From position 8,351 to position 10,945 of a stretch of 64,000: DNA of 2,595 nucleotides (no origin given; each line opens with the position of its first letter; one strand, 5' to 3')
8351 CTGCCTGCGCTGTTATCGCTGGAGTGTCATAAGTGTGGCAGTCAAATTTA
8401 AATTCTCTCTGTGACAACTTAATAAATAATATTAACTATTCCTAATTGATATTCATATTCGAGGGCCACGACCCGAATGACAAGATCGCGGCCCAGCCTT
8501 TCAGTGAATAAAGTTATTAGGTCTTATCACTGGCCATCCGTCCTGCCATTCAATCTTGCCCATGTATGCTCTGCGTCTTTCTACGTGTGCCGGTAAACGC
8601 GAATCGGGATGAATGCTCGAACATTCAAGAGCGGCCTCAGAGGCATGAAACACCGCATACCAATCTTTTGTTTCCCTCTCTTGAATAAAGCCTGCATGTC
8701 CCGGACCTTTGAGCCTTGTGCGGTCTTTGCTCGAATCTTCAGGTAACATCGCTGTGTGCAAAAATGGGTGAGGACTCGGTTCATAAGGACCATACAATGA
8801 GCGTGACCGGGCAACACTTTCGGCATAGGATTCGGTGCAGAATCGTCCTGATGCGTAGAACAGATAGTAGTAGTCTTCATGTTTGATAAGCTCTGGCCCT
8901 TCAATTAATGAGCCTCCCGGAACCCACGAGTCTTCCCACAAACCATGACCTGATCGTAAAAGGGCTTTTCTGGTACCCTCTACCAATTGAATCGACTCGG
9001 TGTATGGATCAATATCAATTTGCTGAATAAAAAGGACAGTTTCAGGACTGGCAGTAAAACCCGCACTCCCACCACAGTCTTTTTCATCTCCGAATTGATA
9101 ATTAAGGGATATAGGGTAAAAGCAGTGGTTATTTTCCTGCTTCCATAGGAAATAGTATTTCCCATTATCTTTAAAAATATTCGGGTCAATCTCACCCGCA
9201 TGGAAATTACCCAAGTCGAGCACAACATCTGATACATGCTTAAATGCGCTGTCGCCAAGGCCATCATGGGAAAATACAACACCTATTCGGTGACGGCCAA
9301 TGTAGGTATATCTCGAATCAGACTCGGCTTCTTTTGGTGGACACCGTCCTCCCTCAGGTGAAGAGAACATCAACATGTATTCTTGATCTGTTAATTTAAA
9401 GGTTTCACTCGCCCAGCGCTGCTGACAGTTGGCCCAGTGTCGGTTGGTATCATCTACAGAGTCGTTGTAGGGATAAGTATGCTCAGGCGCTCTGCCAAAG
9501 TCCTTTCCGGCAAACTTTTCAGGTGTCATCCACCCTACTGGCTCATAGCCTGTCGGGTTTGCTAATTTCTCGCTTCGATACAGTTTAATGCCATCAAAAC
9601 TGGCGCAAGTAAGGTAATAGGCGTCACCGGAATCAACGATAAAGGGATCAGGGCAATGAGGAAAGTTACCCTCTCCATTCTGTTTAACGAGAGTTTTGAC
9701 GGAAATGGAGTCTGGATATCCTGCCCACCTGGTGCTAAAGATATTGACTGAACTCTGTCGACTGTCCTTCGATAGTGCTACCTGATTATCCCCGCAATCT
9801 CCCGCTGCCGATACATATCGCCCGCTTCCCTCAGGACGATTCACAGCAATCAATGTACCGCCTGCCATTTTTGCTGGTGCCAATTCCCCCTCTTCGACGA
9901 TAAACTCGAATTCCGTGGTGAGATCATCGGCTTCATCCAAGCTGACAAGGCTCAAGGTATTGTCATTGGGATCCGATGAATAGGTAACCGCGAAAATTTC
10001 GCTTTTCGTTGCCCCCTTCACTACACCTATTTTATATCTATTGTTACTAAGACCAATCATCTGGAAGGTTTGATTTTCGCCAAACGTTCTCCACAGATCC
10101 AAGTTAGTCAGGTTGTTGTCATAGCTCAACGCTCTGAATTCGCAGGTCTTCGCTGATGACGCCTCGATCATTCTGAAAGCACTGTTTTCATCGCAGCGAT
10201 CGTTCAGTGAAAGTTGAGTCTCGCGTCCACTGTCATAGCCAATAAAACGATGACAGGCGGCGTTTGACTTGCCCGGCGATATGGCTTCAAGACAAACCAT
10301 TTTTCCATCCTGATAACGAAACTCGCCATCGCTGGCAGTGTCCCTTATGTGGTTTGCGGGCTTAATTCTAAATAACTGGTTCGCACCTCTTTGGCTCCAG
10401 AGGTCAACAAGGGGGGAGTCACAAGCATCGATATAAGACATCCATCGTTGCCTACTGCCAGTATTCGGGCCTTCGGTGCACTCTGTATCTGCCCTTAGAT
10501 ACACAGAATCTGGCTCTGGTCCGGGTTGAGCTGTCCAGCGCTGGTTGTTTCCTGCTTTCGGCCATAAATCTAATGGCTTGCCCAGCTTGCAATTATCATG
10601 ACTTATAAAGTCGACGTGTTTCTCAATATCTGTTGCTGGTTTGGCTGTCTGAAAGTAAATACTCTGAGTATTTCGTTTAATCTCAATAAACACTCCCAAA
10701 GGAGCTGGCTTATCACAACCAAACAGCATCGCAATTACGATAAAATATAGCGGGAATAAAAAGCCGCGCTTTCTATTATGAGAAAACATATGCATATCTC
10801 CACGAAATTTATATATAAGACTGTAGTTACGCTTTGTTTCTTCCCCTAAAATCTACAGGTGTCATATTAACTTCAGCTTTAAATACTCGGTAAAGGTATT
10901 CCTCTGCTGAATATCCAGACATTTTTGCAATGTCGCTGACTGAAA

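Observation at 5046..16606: Galactofuranose-type ABC transporter, XylR-like regulator, CBM13-GH43 lipoprotein and galETK as one co-directional catabolic locus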

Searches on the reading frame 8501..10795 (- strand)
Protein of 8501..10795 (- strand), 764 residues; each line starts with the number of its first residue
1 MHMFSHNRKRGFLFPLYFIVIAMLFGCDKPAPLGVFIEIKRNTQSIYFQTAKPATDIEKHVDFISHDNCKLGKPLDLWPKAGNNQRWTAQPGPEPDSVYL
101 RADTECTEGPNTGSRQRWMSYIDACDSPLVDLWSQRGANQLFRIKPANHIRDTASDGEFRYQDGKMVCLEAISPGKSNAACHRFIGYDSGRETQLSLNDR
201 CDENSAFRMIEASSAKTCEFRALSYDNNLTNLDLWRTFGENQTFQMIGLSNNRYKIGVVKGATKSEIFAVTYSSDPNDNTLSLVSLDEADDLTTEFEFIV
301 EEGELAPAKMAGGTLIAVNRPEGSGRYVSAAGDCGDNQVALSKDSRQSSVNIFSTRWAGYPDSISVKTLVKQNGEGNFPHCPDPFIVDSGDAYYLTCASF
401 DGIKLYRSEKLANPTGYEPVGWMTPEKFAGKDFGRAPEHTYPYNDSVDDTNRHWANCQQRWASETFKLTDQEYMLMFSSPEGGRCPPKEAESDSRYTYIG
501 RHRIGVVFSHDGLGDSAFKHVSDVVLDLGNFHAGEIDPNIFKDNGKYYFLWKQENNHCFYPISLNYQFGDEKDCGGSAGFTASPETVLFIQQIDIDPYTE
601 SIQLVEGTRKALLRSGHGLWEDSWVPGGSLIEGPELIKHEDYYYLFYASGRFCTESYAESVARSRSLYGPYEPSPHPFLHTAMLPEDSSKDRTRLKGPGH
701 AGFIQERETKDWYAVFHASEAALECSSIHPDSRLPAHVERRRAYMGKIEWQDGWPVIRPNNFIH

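Call 4: search_protein_families(library=pfam, proteins=[window:8501-10795:-])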
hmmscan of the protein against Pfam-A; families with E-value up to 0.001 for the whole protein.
window:8501-10795:- (764 aa): 1 family
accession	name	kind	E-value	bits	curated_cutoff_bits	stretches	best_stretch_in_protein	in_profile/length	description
PF04616.20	Glyco_hydro_43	-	3.6e-36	125.4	32.2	2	597-755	154-288/288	Glycosyl hydrolases family 43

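Call 5: search_protein_families(library=ncbifam, proteins=[window:8501-10795:-])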
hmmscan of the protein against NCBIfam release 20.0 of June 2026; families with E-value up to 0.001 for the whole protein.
window:8501-10795:- (764 aa): 1 family
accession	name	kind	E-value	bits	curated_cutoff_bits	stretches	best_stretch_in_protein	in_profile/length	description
NF049889.1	AlphArabdaseBT0360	equivalog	0.00051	18.7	600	0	632-671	404-444/639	arabinan endo-1,5-alpha-L-arabinosidase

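Call 7: search_solved_structures(query=window:8501-10795:-, max_evalue=1, show_alignments=2)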
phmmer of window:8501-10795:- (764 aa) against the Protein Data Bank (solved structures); distinct sequences matched with E-value up to 1: 31.
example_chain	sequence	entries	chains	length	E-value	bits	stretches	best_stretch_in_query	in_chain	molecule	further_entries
2exj_A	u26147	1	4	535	2.1e-12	49.2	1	630-758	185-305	beta-D-xylosidase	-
3c2u_A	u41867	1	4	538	6.8e-12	47.5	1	631-757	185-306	Xylosidase/arabinosidase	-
2exh_A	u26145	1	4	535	2.3e-11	45.8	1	630-758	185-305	beta-D-xylosidase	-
2exk_A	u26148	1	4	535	1.5e-10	43.1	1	631-758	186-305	beta-D-xylosidase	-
2exi_A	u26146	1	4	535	1.6e-10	43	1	630-758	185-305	beta-D-xylosidase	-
6ife_A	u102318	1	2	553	2.8e-09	38.8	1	630-757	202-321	Beta-xylosidase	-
5joz_A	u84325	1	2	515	8.8e-09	37.2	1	627-759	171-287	Non-reducing end alpha-L-arabinofuranosidase BoGH43B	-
5jow_A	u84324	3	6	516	1.5e-08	36.5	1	614-762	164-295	Non-reducing end alpha-L-arabinofuranosidase BoGH43A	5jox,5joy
1y7b_A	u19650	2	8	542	1.5e-08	36.4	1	631-757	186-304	Beta-xylosidase, family 43 glycosyl hydrolase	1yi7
5zqj_A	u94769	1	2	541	2e-08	36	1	630-757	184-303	Beta-xylosidase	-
5zqs_A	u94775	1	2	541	4e-08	35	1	630-757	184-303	Beta-xylosidase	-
5zqx_A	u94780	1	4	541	4e-08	35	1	630-757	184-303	Beta-xylosidase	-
5z5d_A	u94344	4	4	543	4.3e-08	34.9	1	626-761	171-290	Beta-xylosidase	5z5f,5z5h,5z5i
1yrz_A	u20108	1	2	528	4.4e-08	34.9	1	630-715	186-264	xylan beta-1,4-xylosidase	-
21ap_A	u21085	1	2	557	4.9e-08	34.7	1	626-759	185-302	Beta-xylosidase C-terminal Concanavalin A-like domain-containing protein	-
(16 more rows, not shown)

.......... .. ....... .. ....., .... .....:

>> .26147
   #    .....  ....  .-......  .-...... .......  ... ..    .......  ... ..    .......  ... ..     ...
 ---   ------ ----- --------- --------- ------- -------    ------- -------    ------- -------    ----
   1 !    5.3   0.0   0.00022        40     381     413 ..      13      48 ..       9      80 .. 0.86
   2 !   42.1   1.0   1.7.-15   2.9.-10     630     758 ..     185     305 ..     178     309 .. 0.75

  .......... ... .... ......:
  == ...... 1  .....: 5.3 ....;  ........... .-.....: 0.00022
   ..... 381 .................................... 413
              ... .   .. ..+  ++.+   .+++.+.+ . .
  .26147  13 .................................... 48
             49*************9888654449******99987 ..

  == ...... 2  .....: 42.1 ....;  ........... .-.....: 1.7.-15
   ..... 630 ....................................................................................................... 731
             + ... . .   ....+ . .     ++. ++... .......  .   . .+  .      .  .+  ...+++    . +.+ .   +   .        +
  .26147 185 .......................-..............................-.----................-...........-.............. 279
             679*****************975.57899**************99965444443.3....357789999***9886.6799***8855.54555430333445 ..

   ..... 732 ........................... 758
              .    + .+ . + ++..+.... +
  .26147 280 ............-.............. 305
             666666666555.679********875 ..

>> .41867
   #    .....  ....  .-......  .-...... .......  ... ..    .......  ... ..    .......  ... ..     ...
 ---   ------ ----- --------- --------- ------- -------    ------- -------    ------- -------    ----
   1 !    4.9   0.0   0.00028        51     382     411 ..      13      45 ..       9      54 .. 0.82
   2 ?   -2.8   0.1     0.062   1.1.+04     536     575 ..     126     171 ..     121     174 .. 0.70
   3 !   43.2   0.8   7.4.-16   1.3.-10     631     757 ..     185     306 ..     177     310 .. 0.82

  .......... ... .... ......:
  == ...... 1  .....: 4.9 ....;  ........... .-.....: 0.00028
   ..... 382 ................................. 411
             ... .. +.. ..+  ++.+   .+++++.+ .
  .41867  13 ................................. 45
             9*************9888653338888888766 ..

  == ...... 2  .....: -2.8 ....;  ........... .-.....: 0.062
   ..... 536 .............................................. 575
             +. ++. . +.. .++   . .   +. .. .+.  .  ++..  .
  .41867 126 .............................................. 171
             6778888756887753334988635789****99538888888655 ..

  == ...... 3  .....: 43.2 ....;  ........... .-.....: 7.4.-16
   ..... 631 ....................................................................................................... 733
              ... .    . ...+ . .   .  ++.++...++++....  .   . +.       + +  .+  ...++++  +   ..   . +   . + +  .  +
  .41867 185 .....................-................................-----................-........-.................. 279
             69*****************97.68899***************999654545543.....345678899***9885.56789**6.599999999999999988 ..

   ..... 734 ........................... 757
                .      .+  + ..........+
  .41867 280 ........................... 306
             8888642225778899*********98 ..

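Call 9: find_homologous_proteins(query=window:8501-10795:-)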
Query window:8501-10795:- (764 aa): 2 proteins with E <= 0.001 among 4452 candidates.
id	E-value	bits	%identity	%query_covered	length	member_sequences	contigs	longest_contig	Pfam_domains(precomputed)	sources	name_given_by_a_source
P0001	0.0e+0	1828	100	100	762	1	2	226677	PF04616.21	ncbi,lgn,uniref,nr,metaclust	ncbi:family 43 glycosylhydrolase [Veronia pacifica]|uniref:Uncharacterized protein n=1 Tax=Veronia p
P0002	2.7e-294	996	58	96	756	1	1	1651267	PF04616.21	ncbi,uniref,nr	ncbi:family 43 glycosylhydrolase [Grimontia sp. NTOU-MAR1]|uniref:family 43 glycosylhydrolase n=1 Ta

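Call 13: find_encoding_contigs(protein=P0002, flank=10000, max_places=3)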
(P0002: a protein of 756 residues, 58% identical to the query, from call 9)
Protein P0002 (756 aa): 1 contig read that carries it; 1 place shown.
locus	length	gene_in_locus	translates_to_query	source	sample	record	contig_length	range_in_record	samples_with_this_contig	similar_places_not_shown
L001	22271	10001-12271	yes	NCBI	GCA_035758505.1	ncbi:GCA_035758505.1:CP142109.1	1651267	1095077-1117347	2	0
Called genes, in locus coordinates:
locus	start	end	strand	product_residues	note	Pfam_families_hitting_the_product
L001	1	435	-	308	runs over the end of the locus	PF00126:HTH_1, PF03466:LysR_substrate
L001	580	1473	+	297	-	PF00892:EamA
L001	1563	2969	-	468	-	PF09423:PhoD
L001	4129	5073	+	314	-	PF00532:Peripla_BP_1, PF13407:Peripla_BP_4, PF13377:Peripla_BP_3 (weak)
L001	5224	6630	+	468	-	PF00005:ABC_tran, PF02463:SMC_N (faint), PF13304:AAA_21 (faint), PF00005:ABC_tran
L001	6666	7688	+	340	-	PF02653:BPD_transp_2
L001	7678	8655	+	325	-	PF02653:BPD_transp_2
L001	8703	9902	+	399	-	PF22177:PBP1_XylR, PF13377:Peripla_BP_3, PF12833:HTH_18, PF00165:HTH_AraC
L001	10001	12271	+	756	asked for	PF04616:Glyco_hydro_43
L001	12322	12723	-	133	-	PF06146:PsiE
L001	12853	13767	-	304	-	-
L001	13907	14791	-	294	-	PF00126:HTH_1, PF03466:LysR_substrate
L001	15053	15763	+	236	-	PF01545:Cation_efflux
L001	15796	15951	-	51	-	-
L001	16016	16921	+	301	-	PF12833:HTH_18, PF00165:HTH_AraC, PF06445:GyrI-like, PF14526:Cass2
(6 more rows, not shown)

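Call 14: find_encoding_contigs(protein=P0001, flank=10000, max_places=4)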
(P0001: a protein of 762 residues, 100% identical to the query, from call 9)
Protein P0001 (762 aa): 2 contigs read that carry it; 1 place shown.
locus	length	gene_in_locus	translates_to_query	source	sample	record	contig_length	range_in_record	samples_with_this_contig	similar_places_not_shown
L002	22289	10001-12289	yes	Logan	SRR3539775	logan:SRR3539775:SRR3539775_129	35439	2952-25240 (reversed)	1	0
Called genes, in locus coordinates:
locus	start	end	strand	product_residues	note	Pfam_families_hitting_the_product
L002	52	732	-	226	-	-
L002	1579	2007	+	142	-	PF00989:PAS, PF13188:PAS_8 (weak), PF08448:PAS_4 (weak), PF13426:PAS_9, PF08447:PAS_3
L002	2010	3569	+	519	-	PF00258:Flavodoxin_1, PF00667:FAD_binding_1 (faint), PF00175:NAD_binding_1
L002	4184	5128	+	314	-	PF00532:Peripla_BP_1, PF13407:Peripla_BP_4, PF13377:Peripla_BP_3 (weak)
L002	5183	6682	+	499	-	PF02463:SMC_N (faint), PF00005:ABC_tran, PF09818:ABC_ATPase (faint), PF13304:AAA_21 (faint), PF00005:ABC_tran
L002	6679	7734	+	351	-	PF02653:BPD_transp_2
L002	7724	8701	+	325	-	PF02653:BPD_transp_2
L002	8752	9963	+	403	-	PF22177:PBP1_XylR, PF13377:Peripla_BP_3, PF12833:HTH_18, PF00165:HTH_AraC (weak)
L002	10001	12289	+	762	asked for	PF04616:Glyco_hydro_43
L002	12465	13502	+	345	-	PF00106:adh_short, PF01073:3Beta_HSD, PF01370:Epimerase, PF02719:Polysacc_synt_2, PF04321:RmlD_sub_bind, PF08659:KR, PF16363:GDP_Man_Dehyd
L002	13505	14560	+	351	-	PF01087:GalP_UDP_transf, PF02744:GalP_UDP_tr_C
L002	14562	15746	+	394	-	PF10509:GalKase_gal_bdg, PF00288:GHMP_kinases_N, PF08544:GHMP_kinases_C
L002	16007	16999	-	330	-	PF02615:Ldh_2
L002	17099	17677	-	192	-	PF01571:GCV_T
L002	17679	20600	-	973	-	PF13510:Fer2_4, PF00890:FAD_binding_2, PF03486:HI0933_like, PF07992:Pyr_redox_2, PF12831:FAD_oxidored, PF13450:NAD_binding_8, PF17806:SO_alpha_A3, PF01571:GCV_T, +6 more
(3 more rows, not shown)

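Call 22: predict_structure(alignment_id=A1)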
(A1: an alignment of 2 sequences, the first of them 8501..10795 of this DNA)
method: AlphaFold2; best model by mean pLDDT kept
length: 764 residues; sequences in the alignment: 2
mean_pLDDT: 32.3   pTM: 0.30
mean pLDDT of the five models: 32.3, 30.9, 29.5, 27.7, 27.0
residues with pLDDT >= 90: 0; 70-90: 1; 50-70: 65; < 50: 698
segments of 3 or more residues with pLDDT < 50: 1-17, 22-465, 480-499, 511-522, 529-536, 554-587, 607-747, 749-764
pLDDT, mean of each block of 10 residues (from residue 1): 29 47 41 29 26 25 27 29 35 41 34 26 24 30 36 27 32 30 22 25 32 32 28 31 31 31 27 27 26 29 24 25 22 21 22 23 22 23 28 27 25 24 25 25 27 37 50 51 36 36 51 39 48 46 56 44 32 34 44 61 54 32 22 32 32 27 26 27 27 26 39 41 28 26 43 39 35
secondary structure, 60 per line:
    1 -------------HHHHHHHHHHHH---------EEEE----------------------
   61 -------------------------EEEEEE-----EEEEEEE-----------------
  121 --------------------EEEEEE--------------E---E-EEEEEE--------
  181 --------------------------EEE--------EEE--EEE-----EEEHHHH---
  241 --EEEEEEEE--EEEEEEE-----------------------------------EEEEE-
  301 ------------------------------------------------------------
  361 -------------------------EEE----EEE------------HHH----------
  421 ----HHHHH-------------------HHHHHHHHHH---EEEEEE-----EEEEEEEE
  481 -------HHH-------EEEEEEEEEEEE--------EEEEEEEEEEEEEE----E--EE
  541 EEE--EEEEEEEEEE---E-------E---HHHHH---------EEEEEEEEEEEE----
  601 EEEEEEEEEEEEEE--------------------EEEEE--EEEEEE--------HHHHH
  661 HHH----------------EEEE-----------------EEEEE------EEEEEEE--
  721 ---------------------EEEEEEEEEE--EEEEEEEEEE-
elements in order (helices of 4 or more, strands of 3 or more residues): H14-25 E35-38 E86-91 E97-103 E141-146 E167-172 E207-209 E218-220 E223-225 E231-233 H234-237 E243-250 E253-259 E295-299 E386-388 E393-395 H425-429 H449-458 E462-467 E473-480 E498-509 E518-531 E539-543 E546-555 H571-575 E585-596 E601-614 E635-639 E642-647 H656-663 E680-683 E701-705 E712-718 E742-751 E754-763

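Call 23: search_protein_representatives(alignment_id=A1)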
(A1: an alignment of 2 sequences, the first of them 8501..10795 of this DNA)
Query: 2 sequences, 769 profile positions. Proteins with E-value up to 0.001 (for the whole library): 800; up to 1e-10: 94; up to 1e-30: 24. The best 150 are listed.
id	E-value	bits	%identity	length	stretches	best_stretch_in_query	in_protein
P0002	0.0e+00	1622.2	-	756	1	3-769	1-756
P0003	1.4e-52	195.5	-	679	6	621-725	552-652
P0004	1.8e-49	185.1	-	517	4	614-762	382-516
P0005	7.8e-48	179.7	-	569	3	591-731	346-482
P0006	1.2e-47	179.2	-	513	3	610-730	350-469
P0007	9.4e-46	172.8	-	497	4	615-739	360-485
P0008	1.0e-45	172.7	-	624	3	612-739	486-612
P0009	5.6e-44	167.0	-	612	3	590-725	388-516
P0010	9.8e-41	156.3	-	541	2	589-726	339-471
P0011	3.5e-40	154.4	-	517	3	595-726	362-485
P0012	6.6e-39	150.2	-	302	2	588-730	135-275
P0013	7.0e-39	150.1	-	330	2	612-726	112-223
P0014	7.2e-38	146.8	-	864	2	585-730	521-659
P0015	2.0e-37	145.3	-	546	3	616-731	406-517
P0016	3.7e-37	144.4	-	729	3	596-730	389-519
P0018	7.9e-37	143.3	-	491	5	609-724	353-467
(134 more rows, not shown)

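Call 28: search_protein_families(library=pfam, proteins=[P0003, P0004, P0005, P0007, P0018, P0016, P0011, P0009], max_evalue=1)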
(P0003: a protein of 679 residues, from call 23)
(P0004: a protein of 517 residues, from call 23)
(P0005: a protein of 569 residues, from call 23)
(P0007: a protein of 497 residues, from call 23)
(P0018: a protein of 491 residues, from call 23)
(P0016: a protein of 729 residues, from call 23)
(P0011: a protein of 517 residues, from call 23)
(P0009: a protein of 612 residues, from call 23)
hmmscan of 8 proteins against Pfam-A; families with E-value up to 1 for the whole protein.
P0003 (679 aa): 5 families
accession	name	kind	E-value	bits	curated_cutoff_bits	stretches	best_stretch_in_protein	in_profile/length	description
PF04616.20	Glyco_hydro_43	-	9.5e-33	114.2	32.2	2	560-676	175-288/288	Glycosyl hydrolases family 43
PF14200.12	RicinB_lectin_2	-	6.8e-12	46.4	25.6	2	93-163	2-76/89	Ricin-type beta-trefoil lectin domain-like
PF16339.10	DUF4969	-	0.16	12.8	31.4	1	4-30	2-29/79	Domain of unknown function (DUF4969)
PF04862.18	DUF642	-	0.19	11.9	27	0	381-417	47-82/157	Protein of unknown function (DUF642)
PF21459.3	INI1_DNA-bd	-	0.89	10.1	27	0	405-425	4-24/82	SWI/SNF Subunit INI1, DNA binding domain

P0004 (517 aa): 1 family
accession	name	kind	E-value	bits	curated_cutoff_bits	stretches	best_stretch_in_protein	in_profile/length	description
PF04616.20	Glyco_hydro_43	-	4.8e-33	115.2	32.2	1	217-514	8-288/288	Glycosyl hydrolases family 43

P0005 (569 aa): 1 family
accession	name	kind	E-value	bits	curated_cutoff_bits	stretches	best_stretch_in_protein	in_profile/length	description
PF04616.20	Glyco_hydro_43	-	4.4e-34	118.6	32.2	1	242-498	51-288/288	Glycosyl hydrolases family 43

P0007 (497 aa): 2 families
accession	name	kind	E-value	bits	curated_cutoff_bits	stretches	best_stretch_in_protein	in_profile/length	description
PF04616.20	Glyco_hydro_43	-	5.1e-31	108.5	32.2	1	246-493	63-288/288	Glycosyl hydrolases family 43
PF14200.12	RicinB_lectin_2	-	4.1e-05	24.6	25.6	2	63-134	2-72/89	Ricin-type beta-trefoil lectin domain-like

P0018 (491 aa): 3 families
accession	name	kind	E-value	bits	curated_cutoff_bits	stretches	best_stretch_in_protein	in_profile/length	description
PF04616.20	Glyco_hydro_43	-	1.6e-35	123.3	32.2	1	178-488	2-288/288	Glycosyl hydrolases family 43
PF14200.12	RicinB_lectin_2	-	6.8e-05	23.9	25.6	2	117-166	2-54/89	Ricin-type beta-trefoil lectin domain-like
PF05727.16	UPF0228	-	0.2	12.1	25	0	40-91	5-59/124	Uncharacterised protein family (UPF0228)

P0016 (729 aa): 1 family
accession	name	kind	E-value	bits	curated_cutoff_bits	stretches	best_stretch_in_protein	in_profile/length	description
PF04616.20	Glyco_hydro_43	-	9.6e-38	130.6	32.2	1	275-536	52-288/288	Glycosyl hydrolases family 43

P0011 (517 aa): 1 family
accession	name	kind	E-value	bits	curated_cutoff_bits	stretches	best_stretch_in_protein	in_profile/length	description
PF04616.20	Glyco_hydro_43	-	1.6e-37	129.8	32.2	1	203-505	2-288/288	Glycosyl hydrolases family 43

P0009 (612 aa): 1 family
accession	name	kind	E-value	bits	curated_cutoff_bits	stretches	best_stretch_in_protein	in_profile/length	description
PF04616.20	Glyco_hydro_43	-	7.1e-32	111.3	32.2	1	299-537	68-288/288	Glycosyl hydrolases family 43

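Call 36: find_homologous_proteins(query=A3, max_evalue=1e-10)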
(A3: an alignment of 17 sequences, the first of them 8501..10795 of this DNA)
Query A3 (17 sequences) (764 aa, profile of the alignment): 3 proteins with E <= 1e-10 among 5625 candidates.
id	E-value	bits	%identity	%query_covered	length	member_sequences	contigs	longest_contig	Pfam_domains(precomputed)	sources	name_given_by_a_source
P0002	3.7e-166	572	58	96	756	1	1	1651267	PF04616.21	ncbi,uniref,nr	ncbi:family 43 glycosylhydrolase [Grimontia sp. NTOU-MAR1]|uniref:family 43 glycosylhydrolase n=1 Ta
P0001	6.6e-165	568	100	100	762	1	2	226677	PF04616.21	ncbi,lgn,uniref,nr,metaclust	ncbi:family 43 glycosylhydrolase [Veronia pacifica]|uniref:Uncharacterized protein n=1 Tax=Veronia p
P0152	5.8e-11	60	29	11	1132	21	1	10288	PF15979.12,PF17829.8,PF04616.21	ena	-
